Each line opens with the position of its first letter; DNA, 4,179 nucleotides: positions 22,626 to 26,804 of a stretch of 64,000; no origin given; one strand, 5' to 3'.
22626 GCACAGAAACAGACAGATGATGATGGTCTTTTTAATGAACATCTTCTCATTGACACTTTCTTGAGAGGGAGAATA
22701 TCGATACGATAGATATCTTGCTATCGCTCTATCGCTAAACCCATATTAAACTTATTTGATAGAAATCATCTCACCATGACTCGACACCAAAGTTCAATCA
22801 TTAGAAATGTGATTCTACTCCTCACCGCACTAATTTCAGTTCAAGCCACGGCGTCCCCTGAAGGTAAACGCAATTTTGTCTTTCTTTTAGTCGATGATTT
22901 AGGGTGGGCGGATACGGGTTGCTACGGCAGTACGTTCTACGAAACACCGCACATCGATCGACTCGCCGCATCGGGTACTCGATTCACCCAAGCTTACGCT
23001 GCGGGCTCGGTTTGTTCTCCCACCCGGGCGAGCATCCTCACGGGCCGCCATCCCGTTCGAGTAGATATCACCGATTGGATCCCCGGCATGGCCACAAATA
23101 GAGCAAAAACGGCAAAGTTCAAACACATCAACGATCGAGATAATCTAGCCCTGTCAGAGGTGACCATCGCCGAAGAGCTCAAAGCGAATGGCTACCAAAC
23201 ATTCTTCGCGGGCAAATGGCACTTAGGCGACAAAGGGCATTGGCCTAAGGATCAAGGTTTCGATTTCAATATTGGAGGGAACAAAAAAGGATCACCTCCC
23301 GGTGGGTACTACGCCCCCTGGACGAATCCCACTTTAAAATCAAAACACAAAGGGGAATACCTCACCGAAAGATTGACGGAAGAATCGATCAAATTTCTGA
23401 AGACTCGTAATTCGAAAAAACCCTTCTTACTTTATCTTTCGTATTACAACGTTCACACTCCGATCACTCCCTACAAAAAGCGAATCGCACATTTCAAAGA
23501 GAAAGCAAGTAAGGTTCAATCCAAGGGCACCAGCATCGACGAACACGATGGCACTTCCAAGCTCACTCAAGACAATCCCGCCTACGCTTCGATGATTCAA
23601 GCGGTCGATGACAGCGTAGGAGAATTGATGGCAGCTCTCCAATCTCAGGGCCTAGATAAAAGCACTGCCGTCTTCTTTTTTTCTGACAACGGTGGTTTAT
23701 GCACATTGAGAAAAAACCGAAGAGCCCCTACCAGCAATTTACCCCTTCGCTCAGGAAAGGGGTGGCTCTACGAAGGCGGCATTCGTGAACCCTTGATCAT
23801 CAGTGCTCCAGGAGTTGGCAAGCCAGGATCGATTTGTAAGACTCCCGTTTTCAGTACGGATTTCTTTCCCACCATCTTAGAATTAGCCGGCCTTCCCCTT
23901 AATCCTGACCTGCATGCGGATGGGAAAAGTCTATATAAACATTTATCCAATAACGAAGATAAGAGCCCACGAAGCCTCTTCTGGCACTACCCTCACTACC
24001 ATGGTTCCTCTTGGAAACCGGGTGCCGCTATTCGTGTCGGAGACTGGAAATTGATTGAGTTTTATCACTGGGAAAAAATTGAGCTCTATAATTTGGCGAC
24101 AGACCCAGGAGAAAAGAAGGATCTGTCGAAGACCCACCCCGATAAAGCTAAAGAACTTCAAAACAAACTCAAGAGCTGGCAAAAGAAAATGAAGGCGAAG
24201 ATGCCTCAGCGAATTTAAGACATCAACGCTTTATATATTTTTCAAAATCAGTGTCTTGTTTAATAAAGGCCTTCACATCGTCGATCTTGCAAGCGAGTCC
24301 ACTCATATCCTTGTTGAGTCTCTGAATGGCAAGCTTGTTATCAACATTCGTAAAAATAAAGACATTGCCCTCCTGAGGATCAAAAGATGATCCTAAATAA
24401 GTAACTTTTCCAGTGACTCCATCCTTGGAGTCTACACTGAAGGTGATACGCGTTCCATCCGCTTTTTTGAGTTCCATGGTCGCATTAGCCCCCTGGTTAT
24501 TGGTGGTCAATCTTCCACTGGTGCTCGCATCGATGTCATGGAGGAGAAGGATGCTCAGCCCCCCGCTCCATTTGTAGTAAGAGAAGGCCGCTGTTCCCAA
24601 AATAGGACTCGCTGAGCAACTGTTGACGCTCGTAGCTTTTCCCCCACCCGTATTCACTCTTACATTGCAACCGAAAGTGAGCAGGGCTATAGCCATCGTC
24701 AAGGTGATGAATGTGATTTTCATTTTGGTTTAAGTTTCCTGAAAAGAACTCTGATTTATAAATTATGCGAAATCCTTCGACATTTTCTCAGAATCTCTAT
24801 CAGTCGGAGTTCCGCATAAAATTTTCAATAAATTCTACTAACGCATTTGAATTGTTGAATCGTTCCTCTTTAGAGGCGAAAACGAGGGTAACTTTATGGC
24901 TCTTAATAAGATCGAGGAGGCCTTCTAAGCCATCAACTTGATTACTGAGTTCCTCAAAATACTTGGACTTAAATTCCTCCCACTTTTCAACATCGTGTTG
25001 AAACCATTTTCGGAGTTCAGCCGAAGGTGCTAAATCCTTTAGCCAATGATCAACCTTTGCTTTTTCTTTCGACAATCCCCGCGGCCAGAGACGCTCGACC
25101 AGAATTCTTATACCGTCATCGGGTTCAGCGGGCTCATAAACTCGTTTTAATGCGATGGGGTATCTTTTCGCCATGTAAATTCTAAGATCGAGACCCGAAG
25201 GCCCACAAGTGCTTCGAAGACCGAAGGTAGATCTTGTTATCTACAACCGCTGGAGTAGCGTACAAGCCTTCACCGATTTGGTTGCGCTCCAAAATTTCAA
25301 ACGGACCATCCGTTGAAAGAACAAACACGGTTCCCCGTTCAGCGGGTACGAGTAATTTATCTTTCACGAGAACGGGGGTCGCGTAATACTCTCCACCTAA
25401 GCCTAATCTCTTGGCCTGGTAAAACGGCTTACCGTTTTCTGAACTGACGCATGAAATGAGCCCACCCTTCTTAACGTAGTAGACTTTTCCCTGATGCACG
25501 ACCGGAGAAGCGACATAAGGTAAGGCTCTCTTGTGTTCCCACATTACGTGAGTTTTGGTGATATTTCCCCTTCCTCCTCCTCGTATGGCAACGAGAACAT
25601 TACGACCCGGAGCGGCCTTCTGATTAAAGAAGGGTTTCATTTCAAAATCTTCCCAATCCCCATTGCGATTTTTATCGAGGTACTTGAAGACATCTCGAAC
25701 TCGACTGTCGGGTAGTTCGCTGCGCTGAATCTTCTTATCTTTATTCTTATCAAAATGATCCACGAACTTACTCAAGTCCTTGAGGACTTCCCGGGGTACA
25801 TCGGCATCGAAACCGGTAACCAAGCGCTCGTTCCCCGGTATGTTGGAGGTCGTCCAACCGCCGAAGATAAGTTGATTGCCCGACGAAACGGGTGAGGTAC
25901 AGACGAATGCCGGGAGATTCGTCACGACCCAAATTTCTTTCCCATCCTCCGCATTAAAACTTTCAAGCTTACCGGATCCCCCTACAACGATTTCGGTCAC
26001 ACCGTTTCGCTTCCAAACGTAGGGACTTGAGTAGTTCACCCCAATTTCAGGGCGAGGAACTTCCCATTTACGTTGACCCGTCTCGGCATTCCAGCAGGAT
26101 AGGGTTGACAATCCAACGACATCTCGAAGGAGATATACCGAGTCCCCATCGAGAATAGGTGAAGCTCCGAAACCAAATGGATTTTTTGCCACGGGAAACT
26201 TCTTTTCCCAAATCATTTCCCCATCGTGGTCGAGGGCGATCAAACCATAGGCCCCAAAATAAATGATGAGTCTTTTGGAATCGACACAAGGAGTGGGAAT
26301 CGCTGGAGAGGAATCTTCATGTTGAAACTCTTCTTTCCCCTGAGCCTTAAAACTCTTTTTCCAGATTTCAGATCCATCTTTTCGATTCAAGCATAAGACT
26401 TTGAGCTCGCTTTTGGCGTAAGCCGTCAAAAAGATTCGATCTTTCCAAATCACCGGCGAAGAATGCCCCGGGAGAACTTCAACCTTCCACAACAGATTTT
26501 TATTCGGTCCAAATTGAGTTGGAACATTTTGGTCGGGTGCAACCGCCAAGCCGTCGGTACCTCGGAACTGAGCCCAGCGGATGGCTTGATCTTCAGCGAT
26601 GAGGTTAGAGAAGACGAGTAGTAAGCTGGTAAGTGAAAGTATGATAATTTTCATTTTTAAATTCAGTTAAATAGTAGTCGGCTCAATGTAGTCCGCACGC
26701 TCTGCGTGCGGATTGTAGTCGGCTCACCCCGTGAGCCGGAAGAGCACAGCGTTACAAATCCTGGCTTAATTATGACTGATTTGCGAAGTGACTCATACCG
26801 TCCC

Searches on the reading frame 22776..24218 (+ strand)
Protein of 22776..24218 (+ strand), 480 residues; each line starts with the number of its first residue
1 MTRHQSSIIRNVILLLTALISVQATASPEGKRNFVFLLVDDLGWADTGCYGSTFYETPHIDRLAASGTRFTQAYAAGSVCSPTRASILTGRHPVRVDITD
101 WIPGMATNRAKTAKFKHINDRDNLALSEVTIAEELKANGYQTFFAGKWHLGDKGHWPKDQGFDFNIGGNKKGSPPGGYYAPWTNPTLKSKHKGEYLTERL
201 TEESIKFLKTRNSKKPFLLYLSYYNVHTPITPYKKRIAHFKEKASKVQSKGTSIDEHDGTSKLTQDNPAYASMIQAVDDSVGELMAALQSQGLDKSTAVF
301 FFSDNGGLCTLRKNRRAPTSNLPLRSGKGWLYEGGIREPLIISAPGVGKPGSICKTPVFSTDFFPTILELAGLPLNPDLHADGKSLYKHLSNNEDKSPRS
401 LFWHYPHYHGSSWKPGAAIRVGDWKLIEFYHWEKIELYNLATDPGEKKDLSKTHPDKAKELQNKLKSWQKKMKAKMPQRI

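Call 44: search_protein_families(library=ncbifam, proteins=[window:22776-24218:+], max_evalue=0.00001)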
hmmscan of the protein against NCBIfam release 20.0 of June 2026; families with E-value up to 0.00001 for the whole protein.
window:22776-24218:+ (480 aa): 4 families
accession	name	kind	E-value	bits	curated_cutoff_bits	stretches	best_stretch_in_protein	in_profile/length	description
NF010322.0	PRK13759.1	equivalog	2.7e-43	148.2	481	2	197-479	182-460/486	arylsulfatase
TIGR03417.1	chol_sulfatase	equivalog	1e-37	130.2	433.45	2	240-470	224-438/500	choline-sulfatase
NF052527.1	Mn_arylsulf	exception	1.7e-26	93.2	850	1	194-455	177-436/479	manganese-dependent arylsulfatase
NF045661.1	HdlasePehA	equivalog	4.1e-20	71.9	900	2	31-92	2-63/506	phosphoric/sulfuric ester hydrolase PehA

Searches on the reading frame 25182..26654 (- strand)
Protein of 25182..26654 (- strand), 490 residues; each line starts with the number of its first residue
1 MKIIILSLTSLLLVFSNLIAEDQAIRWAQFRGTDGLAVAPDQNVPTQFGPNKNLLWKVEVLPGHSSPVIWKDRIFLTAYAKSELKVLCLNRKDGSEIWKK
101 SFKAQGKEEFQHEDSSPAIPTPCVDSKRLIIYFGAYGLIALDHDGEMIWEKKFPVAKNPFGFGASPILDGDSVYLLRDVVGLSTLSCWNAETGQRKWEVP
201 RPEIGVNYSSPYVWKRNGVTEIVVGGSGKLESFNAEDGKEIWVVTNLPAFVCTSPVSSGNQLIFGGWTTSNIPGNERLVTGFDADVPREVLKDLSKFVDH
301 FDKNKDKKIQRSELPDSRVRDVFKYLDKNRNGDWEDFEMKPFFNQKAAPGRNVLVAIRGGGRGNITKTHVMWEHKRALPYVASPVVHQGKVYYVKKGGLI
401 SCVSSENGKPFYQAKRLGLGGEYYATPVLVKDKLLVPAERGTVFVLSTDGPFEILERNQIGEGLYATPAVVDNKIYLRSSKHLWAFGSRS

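Call 44: search_protein_families(library=ncbifam, proteins=[window:25182-26654:-], max_evalue=0.00001)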
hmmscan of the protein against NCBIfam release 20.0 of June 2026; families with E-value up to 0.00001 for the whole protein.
window:25182-26654:- (490 aa): 2 families
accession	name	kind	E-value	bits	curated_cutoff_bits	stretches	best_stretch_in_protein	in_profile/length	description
TIGR03300.1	assembly_YfgL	equivalog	1.4e-14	53.6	285.2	1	80-242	71-214/377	outer membrane protein assembly factor BamB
NF008351.0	PRK11138.1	equivalog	1.4e-14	53.4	423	1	66-242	64-229/394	outer membrane protein assembly factor BamB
